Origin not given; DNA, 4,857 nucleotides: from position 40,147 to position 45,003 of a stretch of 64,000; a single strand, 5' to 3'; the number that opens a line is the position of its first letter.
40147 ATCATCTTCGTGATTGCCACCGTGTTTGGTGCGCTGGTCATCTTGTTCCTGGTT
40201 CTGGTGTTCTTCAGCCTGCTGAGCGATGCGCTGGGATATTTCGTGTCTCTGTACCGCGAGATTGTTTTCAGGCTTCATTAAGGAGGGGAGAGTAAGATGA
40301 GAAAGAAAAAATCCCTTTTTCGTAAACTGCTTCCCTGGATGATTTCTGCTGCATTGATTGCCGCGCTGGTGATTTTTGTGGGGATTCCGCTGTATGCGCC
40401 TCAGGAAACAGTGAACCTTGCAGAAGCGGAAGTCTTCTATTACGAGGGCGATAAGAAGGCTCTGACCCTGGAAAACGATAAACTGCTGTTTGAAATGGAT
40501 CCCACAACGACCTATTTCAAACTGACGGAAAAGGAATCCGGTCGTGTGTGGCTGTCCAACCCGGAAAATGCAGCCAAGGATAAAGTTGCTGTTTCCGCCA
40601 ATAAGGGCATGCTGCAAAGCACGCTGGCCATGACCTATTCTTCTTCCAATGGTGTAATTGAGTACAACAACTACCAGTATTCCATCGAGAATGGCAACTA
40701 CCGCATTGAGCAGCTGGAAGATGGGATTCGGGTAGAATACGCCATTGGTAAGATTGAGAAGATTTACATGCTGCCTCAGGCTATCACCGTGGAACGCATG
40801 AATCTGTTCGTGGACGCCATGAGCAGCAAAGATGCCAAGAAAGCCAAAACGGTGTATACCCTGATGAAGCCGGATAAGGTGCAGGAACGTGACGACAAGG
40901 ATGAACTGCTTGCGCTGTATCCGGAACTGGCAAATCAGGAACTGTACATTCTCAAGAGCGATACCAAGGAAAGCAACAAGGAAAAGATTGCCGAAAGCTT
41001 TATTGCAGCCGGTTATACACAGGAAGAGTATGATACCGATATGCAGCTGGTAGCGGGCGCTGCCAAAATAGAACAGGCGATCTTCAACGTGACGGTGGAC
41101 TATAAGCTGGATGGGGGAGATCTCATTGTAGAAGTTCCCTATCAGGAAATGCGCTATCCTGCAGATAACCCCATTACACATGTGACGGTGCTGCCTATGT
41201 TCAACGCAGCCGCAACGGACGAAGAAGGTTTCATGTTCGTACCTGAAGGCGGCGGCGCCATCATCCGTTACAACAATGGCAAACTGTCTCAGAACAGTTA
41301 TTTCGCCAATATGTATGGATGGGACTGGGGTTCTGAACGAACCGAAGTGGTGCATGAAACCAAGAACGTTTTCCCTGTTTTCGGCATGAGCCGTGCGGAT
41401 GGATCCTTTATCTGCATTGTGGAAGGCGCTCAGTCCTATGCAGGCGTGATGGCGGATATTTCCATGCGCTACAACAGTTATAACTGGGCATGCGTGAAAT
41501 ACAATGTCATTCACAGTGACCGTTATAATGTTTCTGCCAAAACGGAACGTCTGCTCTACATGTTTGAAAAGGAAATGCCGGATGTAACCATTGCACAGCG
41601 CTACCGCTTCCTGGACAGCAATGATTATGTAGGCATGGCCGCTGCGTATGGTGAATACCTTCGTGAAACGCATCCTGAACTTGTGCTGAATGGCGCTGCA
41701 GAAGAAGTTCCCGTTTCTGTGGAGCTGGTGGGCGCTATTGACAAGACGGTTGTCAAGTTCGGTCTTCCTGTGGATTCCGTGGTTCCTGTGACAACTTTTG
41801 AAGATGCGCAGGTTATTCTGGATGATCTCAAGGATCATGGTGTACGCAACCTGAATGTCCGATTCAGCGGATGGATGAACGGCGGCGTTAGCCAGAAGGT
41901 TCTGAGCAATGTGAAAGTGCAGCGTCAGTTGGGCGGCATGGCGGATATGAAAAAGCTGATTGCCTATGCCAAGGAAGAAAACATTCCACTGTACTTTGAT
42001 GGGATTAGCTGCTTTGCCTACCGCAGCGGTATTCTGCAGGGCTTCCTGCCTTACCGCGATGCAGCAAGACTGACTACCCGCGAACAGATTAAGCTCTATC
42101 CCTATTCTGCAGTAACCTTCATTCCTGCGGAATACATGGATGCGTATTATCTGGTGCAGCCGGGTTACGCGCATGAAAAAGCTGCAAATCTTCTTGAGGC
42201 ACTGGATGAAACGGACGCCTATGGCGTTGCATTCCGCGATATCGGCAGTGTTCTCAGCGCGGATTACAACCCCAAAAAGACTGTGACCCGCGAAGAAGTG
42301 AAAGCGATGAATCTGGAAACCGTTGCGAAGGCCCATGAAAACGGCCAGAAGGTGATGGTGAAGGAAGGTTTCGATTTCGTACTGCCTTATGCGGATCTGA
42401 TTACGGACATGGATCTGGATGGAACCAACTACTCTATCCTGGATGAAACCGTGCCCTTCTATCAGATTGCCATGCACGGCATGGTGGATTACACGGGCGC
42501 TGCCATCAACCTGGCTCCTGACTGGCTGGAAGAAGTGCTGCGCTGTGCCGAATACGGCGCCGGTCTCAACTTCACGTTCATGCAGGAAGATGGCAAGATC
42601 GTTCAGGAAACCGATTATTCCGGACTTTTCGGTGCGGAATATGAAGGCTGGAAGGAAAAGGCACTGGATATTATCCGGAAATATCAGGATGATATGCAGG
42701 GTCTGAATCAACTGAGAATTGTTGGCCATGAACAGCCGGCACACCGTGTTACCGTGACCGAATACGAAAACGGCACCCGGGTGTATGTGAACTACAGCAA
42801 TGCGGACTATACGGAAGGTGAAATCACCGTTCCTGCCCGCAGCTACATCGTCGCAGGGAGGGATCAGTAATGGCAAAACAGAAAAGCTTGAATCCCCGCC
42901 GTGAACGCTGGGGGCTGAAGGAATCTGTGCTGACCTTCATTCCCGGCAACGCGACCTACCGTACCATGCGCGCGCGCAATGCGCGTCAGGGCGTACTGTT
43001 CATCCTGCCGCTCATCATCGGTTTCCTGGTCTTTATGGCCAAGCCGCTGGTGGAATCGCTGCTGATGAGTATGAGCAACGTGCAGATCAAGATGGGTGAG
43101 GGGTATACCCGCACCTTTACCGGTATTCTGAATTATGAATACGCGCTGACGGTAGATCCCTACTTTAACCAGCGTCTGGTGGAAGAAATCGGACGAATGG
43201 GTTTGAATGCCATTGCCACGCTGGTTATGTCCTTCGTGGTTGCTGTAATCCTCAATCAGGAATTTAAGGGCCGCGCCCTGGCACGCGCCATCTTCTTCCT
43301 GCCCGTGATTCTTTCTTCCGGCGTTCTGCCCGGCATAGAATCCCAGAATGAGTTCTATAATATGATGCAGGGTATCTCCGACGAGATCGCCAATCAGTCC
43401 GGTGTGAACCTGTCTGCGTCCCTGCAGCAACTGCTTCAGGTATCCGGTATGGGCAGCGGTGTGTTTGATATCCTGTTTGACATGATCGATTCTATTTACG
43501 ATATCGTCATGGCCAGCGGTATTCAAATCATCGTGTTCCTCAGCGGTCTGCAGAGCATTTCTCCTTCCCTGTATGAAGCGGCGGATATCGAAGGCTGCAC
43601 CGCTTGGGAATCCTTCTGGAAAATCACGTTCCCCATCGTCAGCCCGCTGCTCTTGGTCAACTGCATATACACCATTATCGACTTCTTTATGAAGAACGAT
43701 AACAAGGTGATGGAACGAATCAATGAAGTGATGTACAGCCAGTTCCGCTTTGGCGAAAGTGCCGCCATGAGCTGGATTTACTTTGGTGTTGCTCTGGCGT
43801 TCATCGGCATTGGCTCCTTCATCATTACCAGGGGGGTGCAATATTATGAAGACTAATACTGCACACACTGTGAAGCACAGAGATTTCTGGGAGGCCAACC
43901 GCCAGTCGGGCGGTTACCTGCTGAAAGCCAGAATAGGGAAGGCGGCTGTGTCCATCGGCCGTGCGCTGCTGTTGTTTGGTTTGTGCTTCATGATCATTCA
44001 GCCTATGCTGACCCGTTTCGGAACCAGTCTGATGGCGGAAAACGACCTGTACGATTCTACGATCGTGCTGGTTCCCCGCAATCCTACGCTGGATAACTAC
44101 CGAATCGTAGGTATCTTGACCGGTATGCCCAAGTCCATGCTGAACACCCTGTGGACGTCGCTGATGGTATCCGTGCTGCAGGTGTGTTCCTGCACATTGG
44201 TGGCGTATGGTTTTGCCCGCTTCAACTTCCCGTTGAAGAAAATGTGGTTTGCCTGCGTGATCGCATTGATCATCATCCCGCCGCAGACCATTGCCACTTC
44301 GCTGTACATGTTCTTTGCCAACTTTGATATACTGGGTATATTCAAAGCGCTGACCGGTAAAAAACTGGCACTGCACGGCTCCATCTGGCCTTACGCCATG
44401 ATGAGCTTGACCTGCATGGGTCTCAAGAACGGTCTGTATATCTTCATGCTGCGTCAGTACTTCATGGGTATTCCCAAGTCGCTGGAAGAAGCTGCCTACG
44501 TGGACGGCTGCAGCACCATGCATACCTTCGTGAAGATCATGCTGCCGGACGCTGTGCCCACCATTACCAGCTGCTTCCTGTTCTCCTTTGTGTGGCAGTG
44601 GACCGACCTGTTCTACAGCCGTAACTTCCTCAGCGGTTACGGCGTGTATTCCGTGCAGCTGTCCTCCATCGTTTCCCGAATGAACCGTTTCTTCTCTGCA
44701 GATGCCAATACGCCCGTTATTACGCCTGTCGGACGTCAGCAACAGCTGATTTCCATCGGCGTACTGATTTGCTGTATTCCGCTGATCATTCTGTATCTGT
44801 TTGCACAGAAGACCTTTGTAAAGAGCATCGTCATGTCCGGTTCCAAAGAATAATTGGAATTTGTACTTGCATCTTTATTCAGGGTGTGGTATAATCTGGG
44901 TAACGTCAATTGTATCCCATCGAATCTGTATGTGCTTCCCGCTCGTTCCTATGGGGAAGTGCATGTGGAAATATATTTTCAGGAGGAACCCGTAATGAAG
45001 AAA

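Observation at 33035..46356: A 13.3-kb, ten-gene operon combining two ABC importers with four surface-anchored proteins of unknown activity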

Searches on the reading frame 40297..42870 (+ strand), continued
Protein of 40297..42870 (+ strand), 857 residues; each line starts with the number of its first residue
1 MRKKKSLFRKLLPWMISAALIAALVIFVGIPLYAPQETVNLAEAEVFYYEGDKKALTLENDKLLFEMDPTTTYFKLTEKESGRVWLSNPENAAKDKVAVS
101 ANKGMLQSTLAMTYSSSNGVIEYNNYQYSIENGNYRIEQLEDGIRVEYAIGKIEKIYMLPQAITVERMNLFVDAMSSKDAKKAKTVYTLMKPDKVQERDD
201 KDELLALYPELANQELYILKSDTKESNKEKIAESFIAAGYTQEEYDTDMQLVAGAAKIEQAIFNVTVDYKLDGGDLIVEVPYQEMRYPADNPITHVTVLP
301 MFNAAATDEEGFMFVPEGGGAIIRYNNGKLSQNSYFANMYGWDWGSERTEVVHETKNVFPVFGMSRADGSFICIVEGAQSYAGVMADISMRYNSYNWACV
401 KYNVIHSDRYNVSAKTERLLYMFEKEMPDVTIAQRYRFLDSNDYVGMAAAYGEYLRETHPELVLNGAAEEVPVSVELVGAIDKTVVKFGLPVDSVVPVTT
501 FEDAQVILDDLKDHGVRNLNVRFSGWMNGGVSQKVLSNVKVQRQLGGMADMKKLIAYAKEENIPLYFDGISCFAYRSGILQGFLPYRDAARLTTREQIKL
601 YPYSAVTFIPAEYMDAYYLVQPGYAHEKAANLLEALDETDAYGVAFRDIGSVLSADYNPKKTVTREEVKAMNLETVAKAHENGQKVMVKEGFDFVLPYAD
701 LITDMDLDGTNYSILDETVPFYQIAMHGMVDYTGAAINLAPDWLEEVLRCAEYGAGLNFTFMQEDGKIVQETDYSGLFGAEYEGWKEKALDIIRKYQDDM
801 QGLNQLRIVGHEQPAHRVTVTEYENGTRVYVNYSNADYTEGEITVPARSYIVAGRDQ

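Call 83: find_encoding_contigs(protein=P0312, flank=10000, max_places=1)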
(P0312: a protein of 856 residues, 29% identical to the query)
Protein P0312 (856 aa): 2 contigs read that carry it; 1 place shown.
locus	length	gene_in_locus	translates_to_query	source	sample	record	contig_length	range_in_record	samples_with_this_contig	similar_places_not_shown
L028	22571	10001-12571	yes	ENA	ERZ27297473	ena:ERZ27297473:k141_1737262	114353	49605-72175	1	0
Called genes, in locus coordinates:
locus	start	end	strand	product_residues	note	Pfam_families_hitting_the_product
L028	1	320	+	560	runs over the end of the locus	PF08306:Glyco_hydro_98M, PF08307:Glyco_hydro_98C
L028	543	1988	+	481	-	PF02311:AraC_binding, PF07883:Cupin_2, PF12833:HTH_18, PF00165:HTH_AraC (weak)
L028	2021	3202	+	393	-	PF01208:URO-D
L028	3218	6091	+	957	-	PF01547:SBP_bac_1, PF13416:SBP_bac_8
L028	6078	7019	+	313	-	PF00528:BPD_transp_1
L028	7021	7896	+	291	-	PF00528:BPD_transp_1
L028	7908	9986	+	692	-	PF01436:NHL (faint), PF04893:Yip1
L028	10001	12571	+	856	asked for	PF18952:DUF5696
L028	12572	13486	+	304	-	-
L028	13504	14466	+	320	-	PF00528:BPD_transp_1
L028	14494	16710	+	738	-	-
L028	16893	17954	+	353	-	-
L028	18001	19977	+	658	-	PF08306:Glyco_hydro_98M, PF08307:Glyco_hydro_98C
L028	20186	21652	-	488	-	PF02610:AraA_N, PF24856:AraA_central, PF11762:Arabinose_Iso_C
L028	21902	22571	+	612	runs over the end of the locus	PF02743:dCache_1 (weak), PF00672:HAMP, PF06580:His_kinase, PF02518:HATPase_c (weak)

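Call 86: search_solved_structures(query=A5, max_evalue=1, show_alignments=3)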
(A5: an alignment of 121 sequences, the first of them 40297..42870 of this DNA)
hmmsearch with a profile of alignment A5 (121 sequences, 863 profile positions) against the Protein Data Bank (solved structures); distinct sequences matched with E-value up to 1: 5.
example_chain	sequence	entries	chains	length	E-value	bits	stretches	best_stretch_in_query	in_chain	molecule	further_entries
8rzk_A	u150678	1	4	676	1.9e-12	49.2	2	54-103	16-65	Conserved hypothetical periplasmic protein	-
8rzg_A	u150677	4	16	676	1.9e-12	49.2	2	54-103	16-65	Conserved hypothetical periplasmic protein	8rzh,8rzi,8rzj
5opq_A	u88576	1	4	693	2.2e-12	49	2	54-103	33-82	3,6-anhydro-D-galactosidase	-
5wzq_A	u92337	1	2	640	5.7e-08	34.4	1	438-573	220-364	Alpha-N-acetylgalactosaminidase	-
5wzn_A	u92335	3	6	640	6.8e-08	34.2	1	438-568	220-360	Alpha-N-acetylgalactosaminidase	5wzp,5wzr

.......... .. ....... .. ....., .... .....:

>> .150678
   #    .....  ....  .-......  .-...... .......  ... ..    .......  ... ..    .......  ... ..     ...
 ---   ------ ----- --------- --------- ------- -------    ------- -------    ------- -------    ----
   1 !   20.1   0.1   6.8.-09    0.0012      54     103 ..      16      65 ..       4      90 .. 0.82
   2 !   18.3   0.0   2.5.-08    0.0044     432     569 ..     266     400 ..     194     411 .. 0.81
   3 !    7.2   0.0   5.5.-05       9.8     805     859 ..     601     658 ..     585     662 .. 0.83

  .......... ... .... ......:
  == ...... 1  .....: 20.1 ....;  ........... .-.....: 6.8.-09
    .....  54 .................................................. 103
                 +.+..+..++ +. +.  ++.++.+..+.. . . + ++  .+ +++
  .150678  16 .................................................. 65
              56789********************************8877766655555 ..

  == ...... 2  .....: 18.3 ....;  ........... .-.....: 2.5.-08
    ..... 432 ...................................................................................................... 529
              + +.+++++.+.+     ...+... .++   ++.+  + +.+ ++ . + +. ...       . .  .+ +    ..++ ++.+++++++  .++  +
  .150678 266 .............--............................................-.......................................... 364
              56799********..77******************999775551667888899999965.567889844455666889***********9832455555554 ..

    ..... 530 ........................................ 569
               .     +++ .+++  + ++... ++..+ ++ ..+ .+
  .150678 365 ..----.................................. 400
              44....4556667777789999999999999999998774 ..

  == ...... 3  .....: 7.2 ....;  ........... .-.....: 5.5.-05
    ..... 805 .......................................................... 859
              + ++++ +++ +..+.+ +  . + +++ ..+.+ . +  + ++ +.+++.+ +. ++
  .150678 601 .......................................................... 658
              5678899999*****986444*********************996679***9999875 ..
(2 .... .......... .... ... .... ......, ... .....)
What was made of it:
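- On CAZy GH129 (and GH129-like DagB group): Profile E 1.9e-12 (DagB) and 5.7e-8 (NagBb), but only over the N-terminal domain, barrel strands 1-3 and the C-terminal domain (call 86).
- The family profile hits only GH129-type chains, at E 1.9e-12 and 5.7e-8, in three collinear segments (call 86).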

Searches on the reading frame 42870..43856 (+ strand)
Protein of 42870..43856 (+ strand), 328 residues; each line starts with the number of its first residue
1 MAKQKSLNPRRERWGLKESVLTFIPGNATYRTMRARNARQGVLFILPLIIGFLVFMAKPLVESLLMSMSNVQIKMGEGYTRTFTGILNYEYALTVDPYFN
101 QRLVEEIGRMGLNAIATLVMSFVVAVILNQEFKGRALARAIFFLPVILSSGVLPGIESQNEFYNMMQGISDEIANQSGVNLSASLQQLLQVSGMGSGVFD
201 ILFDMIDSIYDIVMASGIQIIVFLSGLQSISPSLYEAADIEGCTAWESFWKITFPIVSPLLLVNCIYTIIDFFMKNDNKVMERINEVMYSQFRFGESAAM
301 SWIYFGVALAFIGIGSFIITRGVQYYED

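Call 3: search_protein_families(library=pfam, proteins=[window:42870-43856:+], max_evalue=0.01)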
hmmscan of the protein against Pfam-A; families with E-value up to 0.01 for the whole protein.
window:42870-43856:+ (328 aa): 1 family
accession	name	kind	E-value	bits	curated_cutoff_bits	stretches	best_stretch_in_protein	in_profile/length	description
PF00528.27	BPD_transp_1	-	8.7e-08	32.5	26.4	1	212-272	61-121/184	Binding-protein-dependent transport system inner membrane component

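Call 7: search_protein_families(library=ncbifam, proteins=[window:42870-43856:+], max_evalue=0.001)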
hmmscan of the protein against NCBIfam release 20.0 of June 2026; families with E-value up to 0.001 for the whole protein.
window:42870-43856:+ (328 aa): 9 families
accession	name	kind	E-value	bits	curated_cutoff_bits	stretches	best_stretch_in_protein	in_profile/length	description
NF007852.0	PRK10561.1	equivalog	1e-10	42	335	1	42-275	15-233/295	sn-glycerol-3-phosphate ABC transporter permease UgpA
TIGR00969.1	3a0106s02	subfamily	4.3e-06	26.4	240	0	227-267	166-206/272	sulfate ABC transporter permease subunit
NF008232.0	PRK10999.1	equivalog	4e-05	22.5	392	1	220-261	391-433/520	maltose ABC transporter permease MalF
TIGR01581.1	Mo_ABC_porter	hypoth_equivalog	0.00014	21.5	210.3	0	214-268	113-167/225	ABC transporter permease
NF008208.0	PRK10971.1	equivalog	0.00018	21.1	415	0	227-266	163-202/277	sulfate/thiosulfate ABC transporter permease CysT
NF040932.1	ABC_arch_GlcU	equivalog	0.00019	21.1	340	1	218-272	150-201/272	glucose ABC transporter permease GlcU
NF008231.0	PRK10998.1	equivalog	0.00023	20.8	261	1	224-273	178-227/296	maltose ABC transporter permease MalG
TIGR02141.1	modB_ABC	equivalog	0.00031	20.5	182.6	0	225-266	101-142/208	molybdate ABC transporter permease subunit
NF006939.0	PRK09421.1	equivalog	0.00092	18.7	262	0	218-267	107-156/230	molybdate ABC transporter permease subunit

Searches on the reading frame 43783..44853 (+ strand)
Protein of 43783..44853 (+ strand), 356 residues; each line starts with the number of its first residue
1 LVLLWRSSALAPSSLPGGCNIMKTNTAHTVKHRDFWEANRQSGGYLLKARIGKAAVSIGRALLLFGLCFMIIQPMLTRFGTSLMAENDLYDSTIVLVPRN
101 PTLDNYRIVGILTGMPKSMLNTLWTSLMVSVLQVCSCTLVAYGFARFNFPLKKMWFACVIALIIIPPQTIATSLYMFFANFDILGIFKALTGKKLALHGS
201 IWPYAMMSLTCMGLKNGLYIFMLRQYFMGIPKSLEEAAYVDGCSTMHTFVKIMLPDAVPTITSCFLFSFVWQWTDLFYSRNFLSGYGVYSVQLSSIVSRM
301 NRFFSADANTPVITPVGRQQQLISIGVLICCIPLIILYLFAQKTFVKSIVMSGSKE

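Call 3: search_protein_families(library=pfam, proteins=[window:43783-44853:+], max_evalue=0.01)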
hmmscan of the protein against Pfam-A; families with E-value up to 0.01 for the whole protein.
window:43783-44853:+ (356 aa): 1 family
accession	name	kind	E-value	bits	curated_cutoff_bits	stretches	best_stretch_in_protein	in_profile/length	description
PF00528.27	BPD_transp_1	-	2.7e-15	57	26.4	1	141-348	5-181/184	Binding-protein-dependent transport system inner membrane component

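Call 7: search_protein_families(library=ncbifam, proteins=[window:43783-44853:+], max_evalue=0.001)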
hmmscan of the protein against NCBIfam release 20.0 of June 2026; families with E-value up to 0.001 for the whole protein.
window:43783-44853:+ (356 aa): 15 families
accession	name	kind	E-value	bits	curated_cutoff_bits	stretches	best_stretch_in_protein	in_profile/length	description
NF008231.0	PRK10998.1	equivalog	6.9e-18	65.2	261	1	62-355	18-295/296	maltose ABC transporter permease MalG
NF008210.0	PRK10973.1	equivalog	1.1e-15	58.1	297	1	60-352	13-279/281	sn-glycerol-3-phosphate ABC transporter permease UgpE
TIGR01581.1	Mo_ABC_porter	hypoth_equivalog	1.8e-12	47.2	210.3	1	116-269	20-168/225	ABC transporter permease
NF040932.1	ABC_arch_GlcU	equivalog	7.7e-11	42.1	340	1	67-351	12-266/272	glucose ABC transporter permease GlcU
NF040839.1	tungstate_WtpB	equivalog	7.4e-09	35.6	340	1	117-269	44-190/251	tungstate ABC transporter permease WtpB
TIGR03262.1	PhnU2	equivalog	1e-08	34.3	593.25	1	113-276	50-205/546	putative 2-aminoethylphosphonate ABC transporter permease subunit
TIGR02141.1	modB_ABC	equivalog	2.7e-08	33.7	182.6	1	122-270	3-146/208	molybdate ABC transporter permease subunit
TIGR02139.1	permease_CysT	equivalog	7.2e-08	32.3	246.1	1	118-269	51-197/265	sulfate ABC transporter permease subunit CysT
NF006939.0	PRK09421.1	equivalog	7.6e-08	32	262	1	124-270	17-159/230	molybdate ABC transporter permease subunit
NF007047.0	PRK09500.1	equivalog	1.1e-06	28.5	326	1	117-297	54-222/257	spermidine/putrescine ABC transporter permease PotC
NF007044.0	PRK09497.1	equivalog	4e-06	26.5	348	1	66-285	18-230/285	spermidine/putrescine ABC transporter permease PotB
TIGR00969.1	3a0106s02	subfamily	2e-05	24.2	240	1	120-269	64-208/272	sulfate ABC transporter permease subunit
NF040931.1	ABC_arch_GlcT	equivalog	0.00033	20.4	360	1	121-305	53-242/278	glucose ABC transporter permease GlcT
NF008232.0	PRK10999.1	equivalog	0.00066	18.5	392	0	209-273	392-444/520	maltose ABC transporter permease MalF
NF007889.0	PRK10592.1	equivalog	0.0007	19.3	476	0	228-294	164-229/281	putrescine ABC transporter permease PotI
